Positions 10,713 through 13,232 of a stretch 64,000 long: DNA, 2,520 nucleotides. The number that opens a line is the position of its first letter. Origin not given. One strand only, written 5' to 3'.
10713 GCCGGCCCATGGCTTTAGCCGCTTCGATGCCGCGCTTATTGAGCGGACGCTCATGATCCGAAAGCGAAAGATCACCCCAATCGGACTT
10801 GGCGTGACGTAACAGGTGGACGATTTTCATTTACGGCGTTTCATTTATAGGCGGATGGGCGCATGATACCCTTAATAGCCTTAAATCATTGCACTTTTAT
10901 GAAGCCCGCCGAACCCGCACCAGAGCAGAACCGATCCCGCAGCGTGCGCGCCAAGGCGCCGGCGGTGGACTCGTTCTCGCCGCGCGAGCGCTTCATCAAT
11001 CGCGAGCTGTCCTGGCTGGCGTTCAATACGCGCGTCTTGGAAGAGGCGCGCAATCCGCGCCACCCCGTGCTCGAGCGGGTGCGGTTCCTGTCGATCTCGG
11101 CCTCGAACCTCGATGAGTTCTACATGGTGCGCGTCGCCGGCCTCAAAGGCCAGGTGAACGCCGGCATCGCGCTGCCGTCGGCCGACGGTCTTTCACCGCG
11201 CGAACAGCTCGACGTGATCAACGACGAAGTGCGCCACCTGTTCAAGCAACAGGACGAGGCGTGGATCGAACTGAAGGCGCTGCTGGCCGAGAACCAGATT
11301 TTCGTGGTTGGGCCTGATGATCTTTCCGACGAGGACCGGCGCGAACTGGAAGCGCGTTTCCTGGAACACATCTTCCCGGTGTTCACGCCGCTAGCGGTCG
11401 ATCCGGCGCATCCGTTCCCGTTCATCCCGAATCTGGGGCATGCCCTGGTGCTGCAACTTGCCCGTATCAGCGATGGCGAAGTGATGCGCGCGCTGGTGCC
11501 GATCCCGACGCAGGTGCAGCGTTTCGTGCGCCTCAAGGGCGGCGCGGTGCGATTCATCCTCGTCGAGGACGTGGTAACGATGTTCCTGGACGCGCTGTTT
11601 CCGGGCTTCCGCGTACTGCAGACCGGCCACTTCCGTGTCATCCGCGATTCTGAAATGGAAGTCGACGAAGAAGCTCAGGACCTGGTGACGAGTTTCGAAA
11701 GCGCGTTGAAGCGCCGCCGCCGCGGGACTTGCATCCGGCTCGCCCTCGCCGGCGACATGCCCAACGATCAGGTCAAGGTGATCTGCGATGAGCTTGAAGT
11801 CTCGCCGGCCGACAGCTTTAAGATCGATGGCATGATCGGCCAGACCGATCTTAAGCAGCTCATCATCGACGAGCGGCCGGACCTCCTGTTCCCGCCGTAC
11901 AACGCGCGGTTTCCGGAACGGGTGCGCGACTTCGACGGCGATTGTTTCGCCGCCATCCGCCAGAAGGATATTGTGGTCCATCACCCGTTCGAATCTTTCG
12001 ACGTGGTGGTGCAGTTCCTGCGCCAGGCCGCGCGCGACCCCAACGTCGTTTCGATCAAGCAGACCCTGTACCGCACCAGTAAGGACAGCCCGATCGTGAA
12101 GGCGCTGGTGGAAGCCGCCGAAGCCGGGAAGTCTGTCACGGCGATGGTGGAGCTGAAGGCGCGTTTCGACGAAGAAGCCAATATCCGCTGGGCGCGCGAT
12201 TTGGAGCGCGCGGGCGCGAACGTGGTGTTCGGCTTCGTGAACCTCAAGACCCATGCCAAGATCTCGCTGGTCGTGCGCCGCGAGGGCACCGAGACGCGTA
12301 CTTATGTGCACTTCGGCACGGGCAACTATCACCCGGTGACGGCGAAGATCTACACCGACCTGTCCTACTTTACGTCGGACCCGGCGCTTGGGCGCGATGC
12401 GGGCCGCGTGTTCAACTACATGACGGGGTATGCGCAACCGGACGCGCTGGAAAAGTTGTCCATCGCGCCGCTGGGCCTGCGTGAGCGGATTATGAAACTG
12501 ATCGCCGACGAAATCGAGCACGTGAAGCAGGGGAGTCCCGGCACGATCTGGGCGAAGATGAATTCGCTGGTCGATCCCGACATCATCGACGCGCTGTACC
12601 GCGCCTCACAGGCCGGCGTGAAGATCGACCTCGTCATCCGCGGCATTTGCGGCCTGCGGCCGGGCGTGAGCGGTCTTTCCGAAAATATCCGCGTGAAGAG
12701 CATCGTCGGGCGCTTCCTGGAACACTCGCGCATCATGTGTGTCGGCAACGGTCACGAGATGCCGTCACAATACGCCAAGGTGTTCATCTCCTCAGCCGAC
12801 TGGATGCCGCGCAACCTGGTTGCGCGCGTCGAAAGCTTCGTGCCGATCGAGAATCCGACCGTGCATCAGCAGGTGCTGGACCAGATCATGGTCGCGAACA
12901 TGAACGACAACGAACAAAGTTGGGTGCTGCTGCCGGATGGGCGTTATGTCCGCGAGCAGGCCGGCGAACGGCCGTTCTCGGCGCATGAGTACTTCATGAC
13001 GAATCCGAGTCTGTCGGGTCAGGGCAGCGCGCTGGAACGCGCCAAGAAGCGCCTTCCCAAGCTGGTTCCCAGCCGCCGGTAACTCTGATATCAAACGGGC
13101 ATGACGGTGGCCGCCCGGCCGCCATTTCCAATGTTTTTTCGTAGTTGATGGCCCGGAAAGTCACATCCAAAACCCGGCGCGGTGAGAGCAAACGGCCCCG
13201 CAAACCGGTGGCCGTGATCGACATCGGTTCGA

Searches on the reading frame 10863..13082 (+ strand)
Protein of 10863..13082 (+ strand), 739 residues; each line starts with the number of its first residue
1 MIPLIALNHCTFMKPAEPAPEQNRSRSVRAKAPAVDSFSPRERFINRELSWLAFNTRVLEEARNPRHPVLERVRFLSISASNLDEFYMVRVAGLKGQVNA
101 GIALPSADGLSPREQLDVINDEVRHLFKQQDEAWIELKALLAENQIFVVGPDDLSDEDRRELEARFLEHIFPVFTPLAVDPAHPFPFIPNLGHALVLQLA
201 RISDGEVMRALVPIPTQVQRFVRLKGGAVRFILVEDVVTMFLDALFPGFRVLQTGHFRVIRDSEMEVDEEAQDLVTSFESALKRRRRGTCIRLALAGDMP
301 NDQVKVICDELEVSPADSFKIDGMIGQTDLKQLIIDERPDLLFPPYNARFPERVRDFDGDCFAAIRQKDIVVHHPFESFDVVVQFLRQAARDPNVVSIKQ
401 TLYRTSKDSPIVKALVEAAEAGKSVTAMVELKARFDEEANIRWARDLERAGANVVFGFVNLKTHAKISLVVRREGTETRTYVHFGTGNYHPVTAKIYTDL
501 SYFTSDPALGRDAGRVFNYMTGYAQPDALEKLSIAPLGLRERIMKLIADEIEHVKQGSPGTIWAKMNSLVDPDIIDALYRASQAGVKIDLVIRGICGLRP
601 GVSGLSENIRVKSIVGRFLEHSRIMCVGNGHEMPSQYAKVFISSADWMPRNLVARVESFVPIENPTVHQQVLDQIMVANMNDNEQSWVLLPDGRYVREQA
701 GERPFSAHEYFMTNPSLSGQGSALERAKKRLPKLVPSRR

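Call 36: find_encoding_contigs(protein=window:10863-13082:+, flank=10000, max_places=1)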
Protein window:10863-13082:+ (739 aa): no gene with exactly this product is on record in the collection.
